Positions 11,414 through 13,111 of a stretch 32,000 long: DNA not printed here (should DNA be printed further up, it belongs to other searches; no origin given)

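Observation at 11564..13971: Tandemly duplicated lipoprotein with an FMN-attachment-like motif encoded next to an FTR1 iron permease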

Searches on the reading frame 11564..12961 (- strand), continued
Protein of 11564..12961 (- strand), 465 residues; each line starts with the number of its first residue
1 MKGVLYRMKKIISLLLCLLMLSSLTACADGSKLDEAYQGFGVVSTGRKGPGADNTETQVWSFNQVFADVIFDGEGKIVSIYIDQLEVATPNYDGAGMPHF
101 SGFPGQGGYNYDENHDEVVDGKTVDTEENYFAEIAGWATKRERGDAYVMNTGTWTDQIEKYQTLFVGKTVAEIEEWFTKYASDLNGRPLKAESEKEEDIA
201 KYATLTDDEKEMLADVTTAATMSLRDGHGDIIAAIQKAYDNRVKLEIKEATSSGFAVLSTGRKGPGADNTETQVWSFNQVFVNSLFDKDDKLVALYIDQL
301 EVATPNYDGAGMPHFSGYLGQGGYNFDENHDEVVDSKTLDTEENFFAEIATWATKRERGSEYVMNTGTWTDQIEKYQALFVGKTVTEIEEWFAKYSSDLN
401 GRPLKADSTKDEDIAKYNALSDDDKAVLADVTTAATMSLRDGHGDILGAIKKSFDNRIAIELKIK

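Call 45: find_encoding_contigs(protein=P0001, flank=8000, max_places=3)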
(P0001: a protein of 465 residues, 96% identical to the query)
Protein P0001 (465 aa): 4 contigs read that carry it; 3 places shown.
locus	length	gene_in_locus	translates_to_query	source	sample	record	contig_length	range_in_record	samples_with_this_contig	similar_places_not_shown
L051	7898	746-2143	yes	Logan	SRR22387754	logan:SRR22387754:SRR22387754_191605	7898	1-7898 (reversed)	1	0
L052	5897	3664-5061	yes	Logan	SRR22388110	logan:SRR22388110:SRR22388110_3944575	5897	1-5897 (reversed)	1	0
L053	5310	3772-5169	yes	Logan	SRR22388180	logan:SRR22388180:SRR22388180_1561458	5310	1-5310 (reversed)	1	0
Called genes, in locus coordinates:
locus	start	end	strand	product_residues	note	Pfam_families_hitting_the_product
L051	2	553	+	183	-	?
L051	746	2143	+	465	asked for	-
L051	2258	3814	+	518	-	PF13555:AAA_29 (faint), PF00005:ABC_tran, PF02463:SMC_N (faint), PF13304:AAA_21 (faint), PF12848:ABC_tran_Xtn, PF00005:ABC_tran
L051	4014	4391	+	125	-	PF01325:Fe_dep_repress, PF02742:Fe_dep_repr_C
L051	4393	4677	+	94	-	PF04023:FeoA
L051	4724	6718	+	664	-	PF00009:GTP_EFTU (faint), PF01926:MMR_HSR1, PF02421:FeoB_N, PF07670:Gate, PF07664:FeoB_C, PF07670:Gate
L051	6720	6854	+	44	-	PF12669:FeoB_associated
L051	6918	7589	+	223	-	PF00072:Response_reg, PF00486:Trans_reg_C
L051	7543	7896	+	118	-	?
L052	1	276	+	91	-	?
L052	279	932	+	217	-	-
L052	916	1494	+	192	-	PF02463:SMC_N (faint), PF00005:ABC_tran, PF13304:AAA_21 (faint)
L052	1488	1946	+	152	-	PF03473:MOSC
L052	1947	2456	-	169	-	PF01613:Flavin_Reduct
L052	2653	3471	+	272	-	PF03239:FTR1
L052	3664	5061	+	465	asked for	-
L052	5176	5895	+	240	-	?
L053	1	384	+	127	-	?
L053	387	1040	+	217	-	-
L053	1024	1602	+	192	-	PF02463:SMC_N (faint), PF00005:ABC_tran, PF13304:AAA_21 (faint)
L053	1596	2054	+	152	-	PF03473:MOSC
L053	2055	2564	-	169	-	PF01613:Flavin_Reduct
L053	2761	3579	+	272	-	PF03239:FTR1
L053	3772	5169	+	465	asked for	-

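Call 46: find_encoding_contigs(protein=P0006, flank=6000, max_places=3)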
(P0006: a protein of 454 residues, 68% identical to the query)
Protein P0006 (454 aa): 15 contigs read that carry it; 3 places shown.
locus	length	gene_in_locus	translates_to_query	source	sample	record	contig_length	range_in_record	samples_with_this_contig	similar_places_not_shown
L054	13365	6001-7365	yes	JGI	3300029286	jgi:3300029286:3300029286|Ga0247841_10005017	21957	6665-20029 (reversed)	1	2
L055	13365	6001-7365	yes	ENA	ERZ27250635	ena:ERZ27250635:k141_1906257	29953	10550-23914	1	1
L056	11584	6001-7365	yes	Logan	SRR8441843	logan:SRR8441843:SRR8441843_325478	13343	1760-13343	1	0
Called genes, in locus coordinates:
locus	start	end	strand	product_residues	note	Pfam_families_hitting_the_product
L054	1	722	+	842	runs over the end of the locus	PF01624:MutS_I, PF05192:MutS_III, PF05190:MutS_IV, PF00488:MutS_V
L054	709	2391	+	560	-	PF02518:HATPase_c, PF13589:HATPase_c_3, PF01119:DNA_mis_repair, PF08676:MutL_C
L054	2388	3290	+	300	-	PF01745:IPT, PF01715:IPPT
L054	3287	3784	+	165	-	PF01625:PMSR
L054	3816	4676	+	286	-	PF00005:ABC_tran, PF13304:AAA_21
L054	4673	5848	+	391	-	PF12698:ABC2_membrane_3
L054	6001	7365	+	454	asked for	-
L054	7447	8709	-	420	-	PF05496:RuvB_N, PF13177:DNA_pol3_delta2 (faint), PF13401:AAA_22 (faint), PF14532:Sigma54_activ_2 (faint), PF00004:AAA, PF07728:AAA_5 (faint), PF16193:AAA_assoc_2, PF12002:MgsA_C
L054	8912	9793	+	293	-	PF00763:THF_DHG_CYH, PF02882:THF_DHG_CYH_C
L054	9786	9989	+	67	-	PF06107:DUF951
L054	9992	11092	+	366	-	PF01926:MMR_HSR1, PF02421:FeoB_N, PF06071:YchF-GTPase_C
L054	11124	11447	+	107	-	PF06153:CdAMP_rec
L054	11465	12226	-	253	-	PF03372:Exo_endo_phos, PF14529:Exo_endo_phos_2 (weak)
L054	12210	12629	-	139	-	PF01451:LMWPc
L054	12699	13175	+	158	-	PF02542:YgbB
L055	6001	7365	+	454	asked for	-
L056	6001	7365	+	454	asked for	-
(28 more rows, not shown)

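Call 47: find_encoding_contigs(protein=P0003, flank=6000, max_places=2)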
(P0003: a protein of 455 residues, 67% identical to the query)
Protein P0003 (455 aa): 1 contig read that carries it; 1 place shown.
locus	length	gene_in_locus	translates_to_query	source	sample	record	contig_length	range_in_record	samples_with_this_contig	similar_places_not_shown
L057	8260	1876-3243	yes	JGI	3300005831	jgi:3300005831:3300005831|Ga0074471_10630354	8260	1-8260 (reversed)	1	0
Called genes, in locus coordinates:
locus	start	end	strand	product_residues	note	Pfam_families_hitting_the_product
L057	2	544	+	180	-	?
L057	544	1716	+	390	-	PF12698:ABC2_membrane_3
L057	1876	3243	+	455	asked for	-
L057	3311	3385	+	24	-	-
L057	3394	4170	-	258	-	PF08220:HTH_DeoR, PF08279:HTH_11 (faint), PF00455:DeoRC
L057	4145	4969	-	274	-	-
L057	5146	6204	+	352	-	PF13483:Lactamase_B_3, PF12706:Lactamase_B_2, PF00753:Lactamase_B (faint)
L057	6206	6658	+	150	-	PF00359:PTS_EIIA_2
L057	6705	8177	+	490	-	PF03611:EIIC-GAT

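Call 52: search_protein_families(library=pfam, alignment_id=A2, max_evalue=0.00001)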
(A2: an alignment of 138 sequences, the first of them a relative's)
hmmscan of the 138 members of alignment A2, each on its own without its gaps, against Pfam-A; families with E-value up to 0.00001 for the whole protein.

A. member 1, L001:6898-7464:- (189 aa): 1 family
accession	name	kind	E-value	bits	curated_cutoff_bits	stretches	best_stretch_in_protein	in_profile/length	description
PF02417.20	Chromate_transp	-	7.6e-38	130.6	28.6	1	6-185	1-165/166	Chromate transporter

B. families by the number of members that match (of 138 scanned): 148 families (the first 25 are shown)
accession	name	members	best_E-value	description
PF01979.26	Amidohydro_1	5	1.9e-38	Amidohydrolase family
PF07969.17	Amidohydro_3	5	2.6e-19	Amidohydrolase family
PF04205.19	FMN_bind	5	1.6e-18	FMN-binding domain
PF01047.28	MarR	5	4.5e-07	MarR family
PF02386.22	TrkH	4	1.2e-63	Cation transport protein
PF12890.13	DHOase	4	6.9e-23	Dihydro-orotase-like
PF00571.33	CBS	4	9.5e-23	CBS domain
PF13412.12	HTH_24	4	5.5e-14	Winged helix-turn-helix DNA-binding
PF13404.12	HTH_AsnC-type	4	8.5e-12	AsnC-type helix-turn-helix domain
PF01037.27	AsnC_trans_reg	4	1.6e-09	Lrp/AsnC ligand binding domain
PF08279.18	HTH_11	4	4.7e-07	HTH domain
PF00696.33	AA_kinase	3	7.8e-55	Amino acid kinase family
PF00899.27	ThiF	3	6.3e-54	ThiF family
PF00120.29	Gln-synt_C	3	8.3e-38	Glutamine synthetase, catalytic domain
PF22468.2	ACT_9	3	1.1e-35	ACT domain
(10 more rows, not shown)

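Call 77: predict_structure(alignment_id=A3)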
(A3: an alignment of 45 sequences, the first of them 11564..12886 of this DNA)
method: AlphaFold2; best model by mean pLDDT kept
length: 440 residues; sequences in the alignment: 45
mean_pLDDT: 93.0   pTM: 0.91
mean pLDDT of the five models: 93.0, 92.9, 92.4, 92.0, 91.8
residues with pLDDT >= 90: 364; 70-90: 71; 50-70: 1; < 50: 4
segments of 3 or more residues with pLDDT < 50: 1-4
pLDDT, mean of each block of 10 residues (from residue 1): 66 98 93 96 98 97 90 93 92 93 97 93 86 94 98 95 93 96 91 87 95 97 96 95 94 98 98 97 87 92 90 95 96 85 91 97 97 93 94 95 83 91 98 94
secondary structure, 60 per line:
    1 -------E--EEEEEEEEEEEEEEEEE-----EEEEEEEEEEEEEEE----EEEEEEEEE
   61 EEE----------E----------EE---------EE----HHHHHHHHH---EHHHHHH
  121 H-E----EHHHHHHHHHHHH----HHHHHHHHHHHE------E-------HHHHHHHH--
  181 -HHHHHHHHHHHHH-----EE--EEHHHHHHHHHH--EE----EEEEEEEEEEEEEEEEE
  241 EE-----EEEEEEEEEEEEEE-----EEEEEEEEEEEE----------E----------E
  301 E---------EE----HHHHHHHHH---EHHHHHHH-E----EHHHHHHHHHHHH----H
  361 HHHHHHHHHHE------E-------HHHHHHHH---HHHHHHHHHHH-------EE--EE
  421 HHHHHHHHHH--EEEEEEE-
elements in order: E11-27 E33-47 E52-63 H102-110 H115-121 H129-140 H145-155 H171-178 H182-194 H206-215 E224-242 E248-261 E267-278 H317-325 H330-336 H344-355 H360-370 H386-393 H397-407 H421-430 E433-439

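Call 81: fold_search(model_id=the predicted structure, library=pdb)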
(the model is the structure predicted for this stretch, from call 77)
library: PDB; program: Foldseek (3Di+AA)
matches with E <= 10: 971; with E <= 0.001: 0
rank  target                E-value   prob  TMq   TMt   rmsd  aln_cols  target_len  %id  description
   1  9bd1                  5.2e-02  0.04  0.09  0.05  19.5       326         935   10  beta/alpha1 region of ApoB 100 (released 2024-12-25)
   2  9e2g_0G               6.6e-02  0.03  0.08  0.05  37.4       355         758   10  Cryo-EM structure of 48 nm repeat of microtubule doublet from T. brucei flagellum (released 2025-03-12)
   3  6ntr_D                1.2e-01  0.01  0.07  0.11  20.0       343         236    7  Crystal Structure of Beta-barrel-like Protein of Domain of Unknown Function DUF1849 from Brucella abortus (released 2019-02-13)
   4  9a32_MODEL_1_A        1.8e-01  0.03  0.10  0.11  21.0       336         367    9  Model of E. coli OmpC by in-cell photo-crosslinking MS and deep learning (released 2023-02-24)
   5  6ntr_C                2.2e-01  0.01  0.07  0.12  19.6       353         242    7  Crystal Structure of Beta-barrel-like Protein of Domain of Unknown Function DUF1849 from Brucella abortus (released 2019-02-13)
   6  1fo0_H                2.5e-01  0.03  0.08  0.12  17.7       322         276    7  MURINE ALLOREACTIVE SCFV TCR-PEPTIDE-MHC CLASS I MOLECULE COMPLEX (released 2000-10-02)
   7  5knm_A                2.8e-01  0.02  0.07  0.10  19.9       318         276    8  Human leukocyte antigen F (HLA-F) presents peptides and regulates immunity through interactions with NK-cell receptors (released 2017-06-14)
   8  9hlj_A                3.1e-01  0.02  0.08  0.12  17.6       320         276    8  Crystal structure of GV37-TCR in complex with HLA-C*12:02 with KAYNVTQAF (KF9), a 9-mer epitope from SARS-CoV-2 Nucleo (released 2025-08-06)
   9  6ntr_B                3.1e-01  0.01  0.07  0.10  23.7       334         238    8  Crystal Structure of Beta-barrel-like Protein of Domain of Unknown Function DUF1849 from Brucella abortus (released 2019-02-13)
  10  4jhm_C                3.3e-01  0.16  0.09  0.11   5.9        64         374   19  Crystal structure of a putative mandelate racemase/muconate lactonizing enzyme from Pseudovibrio sp. (released 2013-05-01)
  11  2xe3_A                3.5e-01  0.01  0.06  0.07  25.6       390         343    8  OmpC28 (released 2010-05-19)
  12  5wkp_H                3.7e-01  0.33  0.12  0.36  13.1       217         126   14  Crystal Structure of the Human mitochondrial Cysteine Desulfurase in complex with ISD11 and Iron-Sulfur Cluster Scaffo (released 2017-11-15)
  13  7qng_C                3.7e-01  0.02  0.08  0.10  22.1       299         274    7  Structure of a MHC I-Tapasin-ERp57 complex (released 2022-09-28)
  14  2bi0                  3.7e-01  0.01  0.08  0.10  24.2       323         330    9  RV0216, A conserved hypothetical protein from Mycobacterium tuberculosis that is essential for bacterial survival during (released 2005-04-25)
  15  1gfp                  3.9e-01  0.01  0.09  0.11  24.3       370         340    8  OMPF PORIN (MUTANT R42C) (released 1996-12-07)
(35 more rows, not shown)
